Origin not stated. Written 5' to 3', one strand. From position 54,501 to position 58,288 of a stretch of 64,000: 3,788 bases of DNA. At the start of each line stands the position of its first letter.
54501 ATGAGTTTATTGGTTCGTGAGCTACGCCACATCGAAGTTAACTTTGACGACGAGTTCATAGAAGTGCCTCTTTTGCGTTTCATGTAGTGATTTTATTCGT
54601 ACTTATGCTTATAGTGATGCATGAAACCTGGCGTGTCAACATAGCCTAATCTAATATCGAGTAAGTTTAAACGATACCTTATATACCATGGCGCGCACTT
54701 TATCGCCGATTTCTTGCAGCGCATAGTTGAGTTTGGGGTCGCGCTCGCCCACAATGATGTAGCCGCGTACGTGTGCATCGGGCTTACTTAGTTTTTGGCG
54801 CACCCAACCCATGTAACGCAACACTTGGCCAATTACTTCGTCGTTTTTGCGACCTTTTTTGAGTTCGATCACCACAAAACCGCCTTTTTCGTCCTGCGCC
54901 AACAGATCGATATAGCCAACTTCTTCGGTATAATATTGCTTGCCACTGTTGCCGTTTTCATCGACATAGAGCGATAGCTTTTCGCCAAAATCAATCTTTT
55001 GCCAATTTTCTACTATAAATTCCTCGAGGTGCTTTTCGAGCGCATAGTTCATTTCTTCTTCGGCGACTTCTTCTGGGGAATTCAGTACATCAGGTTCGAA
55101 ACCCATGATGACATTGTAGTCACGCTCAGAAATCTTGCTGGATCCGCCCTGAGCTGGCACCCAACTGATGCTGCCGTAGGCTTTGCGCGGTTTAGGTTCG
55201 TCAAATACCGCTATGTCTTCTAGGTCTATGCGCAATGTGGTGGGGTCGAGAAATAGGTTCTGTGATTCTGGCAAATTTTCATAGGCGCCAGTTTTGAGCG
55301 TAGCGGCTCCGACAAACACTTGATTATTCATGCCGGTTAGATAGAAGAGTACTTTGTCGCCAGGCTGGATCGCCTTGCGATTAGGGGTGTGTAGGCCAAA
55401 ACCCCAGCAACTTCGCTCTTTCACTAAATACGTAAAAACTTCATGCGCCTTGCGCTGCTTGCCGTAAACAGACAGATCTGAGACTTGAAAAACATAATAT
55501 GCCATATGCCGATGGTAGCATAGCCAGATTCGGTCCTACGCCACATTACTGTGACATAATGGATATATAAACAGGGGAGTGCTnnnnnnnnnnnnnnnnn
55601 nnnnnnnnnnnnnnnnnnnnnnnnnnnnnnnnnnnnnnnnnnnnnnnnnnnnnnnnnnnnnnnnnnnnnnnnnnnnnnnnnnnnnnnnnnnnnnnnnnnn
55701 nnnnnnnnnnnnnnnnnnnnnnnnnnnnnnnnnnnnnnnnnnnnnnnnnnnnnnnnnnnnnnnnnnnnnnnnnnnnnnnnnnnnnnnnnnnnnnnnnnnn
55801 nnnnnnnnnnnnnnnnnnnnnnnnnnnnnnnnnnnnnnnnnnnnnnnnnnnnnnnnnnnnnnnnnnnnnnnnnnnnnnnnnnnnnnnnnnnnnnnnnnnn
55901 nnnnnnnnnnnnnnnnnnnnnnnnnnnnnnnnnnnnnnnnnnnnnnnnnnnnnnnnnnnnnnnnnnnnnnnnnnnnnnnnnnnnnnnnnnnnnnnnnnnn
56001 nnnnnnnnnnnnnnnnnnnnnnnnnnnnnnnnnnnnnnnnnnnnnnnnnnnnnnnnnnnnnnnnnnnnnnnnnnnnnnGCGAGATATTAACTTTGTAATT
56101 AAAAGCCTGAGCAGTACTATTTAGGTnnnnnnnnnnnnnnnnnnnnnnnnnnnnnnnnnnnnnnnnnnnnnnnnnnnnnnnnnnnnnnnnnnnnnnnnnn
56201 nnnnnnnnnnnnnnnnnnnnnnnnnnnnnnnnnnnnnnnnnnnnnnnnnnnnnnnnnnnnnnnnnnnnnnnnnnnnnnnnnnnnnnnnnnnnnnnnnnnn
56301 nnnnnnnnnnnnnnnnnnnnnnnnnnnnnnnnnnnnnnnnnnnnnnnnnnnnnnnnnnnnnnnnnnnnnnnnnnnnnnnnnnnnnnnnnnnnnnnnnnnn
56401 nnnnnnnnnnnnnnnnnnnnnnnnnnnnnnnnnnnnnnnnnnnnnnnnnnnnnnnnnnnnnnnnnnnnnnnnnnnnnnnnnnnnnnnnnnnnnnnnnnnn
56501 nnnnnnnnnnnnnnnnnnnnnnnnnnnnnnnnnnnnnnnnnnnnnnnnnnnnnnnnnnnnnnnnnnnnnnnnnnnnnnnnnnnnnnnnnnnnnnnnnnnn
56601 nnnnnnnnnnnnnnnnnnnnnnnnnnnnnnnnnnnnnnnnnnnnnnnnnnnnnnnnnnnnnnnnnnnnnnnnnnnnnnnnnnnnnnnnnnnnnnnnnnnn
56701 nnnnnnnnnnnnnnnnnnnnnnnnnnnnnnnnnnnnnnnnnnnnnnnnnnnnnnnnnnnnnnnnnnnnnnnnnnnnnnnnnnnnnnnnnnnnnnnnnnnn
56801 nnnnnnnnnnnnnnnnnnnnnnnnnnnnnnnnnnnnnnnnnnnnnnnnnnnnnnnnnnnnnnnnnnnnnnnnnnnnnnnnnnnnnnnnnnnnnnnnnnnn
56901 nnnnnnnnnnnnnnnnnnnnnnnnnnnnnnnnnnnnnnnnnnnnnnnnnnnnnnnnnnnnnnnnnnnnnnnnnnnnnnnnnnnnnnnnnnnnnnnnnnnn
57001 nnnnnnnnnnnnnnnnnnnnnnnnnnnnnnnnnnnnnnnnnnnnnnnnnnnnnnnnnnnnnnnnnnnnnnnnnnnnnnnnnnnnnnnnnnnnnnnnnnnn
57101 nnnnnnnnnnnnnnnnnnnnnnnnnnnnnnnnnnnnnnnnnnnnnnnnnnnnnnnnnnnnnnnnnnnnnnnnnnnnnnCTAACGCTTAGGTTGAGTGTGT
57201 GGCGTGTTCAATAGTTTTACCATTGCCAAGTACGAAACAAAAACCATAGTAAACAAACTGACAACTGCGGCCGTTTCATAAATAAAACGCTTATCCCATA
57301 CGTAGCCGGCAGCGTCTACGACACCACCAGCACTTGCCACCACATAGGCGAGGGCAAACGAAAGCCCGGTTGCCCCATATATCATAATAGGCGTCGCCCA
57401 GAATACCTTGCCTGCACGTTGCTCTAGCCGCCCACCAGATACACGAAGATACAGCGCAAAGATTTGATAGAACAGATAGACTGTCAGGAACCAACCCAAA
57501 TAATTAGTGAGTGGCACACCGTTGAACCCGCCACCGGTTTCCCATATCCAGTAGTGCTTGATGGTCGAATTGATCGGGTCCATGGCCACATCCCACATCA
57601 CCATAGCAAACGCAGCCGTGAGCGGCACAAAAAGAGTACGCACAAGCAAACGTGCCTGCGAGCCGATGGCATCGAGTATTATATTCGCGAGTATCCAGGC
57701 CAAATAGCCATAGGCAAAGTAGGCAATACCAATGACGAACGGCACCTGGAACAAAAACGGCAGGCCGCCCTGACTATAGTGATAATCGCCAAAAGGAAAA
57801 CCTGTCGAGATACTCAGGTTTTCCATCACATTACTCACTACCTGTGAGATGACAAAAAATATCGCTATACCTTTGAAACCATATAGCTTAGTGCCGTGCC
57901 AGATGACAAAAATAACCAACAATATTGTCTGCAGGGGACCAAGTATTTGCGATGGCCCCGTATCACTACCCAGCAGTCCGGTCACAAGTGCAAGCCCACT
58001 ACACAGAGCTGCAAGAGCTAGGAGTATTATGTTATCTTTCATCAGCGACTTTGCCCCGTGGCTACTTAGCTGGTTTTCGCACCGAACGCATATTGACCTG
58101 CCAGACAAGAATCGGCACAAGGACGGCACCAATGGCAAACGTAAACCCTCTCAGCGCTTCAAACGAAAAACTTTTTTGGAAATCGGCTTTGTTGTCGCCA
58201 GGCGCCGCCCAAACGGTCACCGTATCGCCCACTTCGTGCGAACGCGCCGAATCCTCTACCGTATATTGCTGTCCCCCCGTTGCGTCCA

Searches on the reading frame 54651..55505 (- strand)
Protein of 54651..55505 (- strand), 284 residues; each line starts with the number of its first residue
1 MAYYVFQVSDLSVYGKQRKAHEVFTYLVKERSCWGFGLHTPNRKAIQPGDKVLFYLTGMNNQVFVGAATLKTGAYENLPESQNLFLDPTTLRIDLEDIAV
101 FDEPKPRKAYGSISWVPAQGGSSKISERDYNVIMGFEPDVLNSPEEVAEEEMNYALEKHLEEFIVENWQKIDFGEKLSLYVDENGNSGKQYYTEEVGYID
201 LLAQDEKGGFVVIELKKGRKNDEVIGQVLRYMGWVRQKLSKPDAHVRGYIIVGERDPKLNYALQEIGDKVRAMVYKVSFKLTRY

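Call 14: search_protein_families(library=pfam, proteins=[window:54651-55505:-], max_evalue=0.01)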
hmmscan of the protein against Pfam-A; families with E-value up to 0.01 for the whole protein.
window:54651-55505:- (284 aa): 3 families
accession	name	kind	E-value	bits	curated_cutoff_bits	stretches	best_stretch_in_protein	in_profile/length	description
PF06250.17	YhcG_C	-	1.1e-08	35.5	32.5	1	139-278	11-143/157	YhcG PDDEXK nuclease domain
PF01939.22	NucS_C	-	2.2e-08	34.6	24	1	190-252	25-85/124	Endonuclease NucS C-terminal domain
PF01878.24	EVE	-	0.00011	22.7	23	1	39-104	33-106/145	EVE domain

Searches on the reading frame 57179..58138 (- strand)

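Call 14: search_protein_families(library=pfam, proteins=[window:57179-58138:-], max_evalue=0.01)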
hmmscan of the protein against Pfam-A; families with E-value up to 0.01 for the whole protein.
window:57179-58138:- (319 aa): 1 family
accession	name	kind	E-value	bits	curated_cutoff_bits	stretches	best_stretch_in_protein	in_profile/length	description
PF04240.17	Caroten_synth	-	1.2e-33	117.2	25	1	68-247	3-172/209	Carotenoid biosynthesis protein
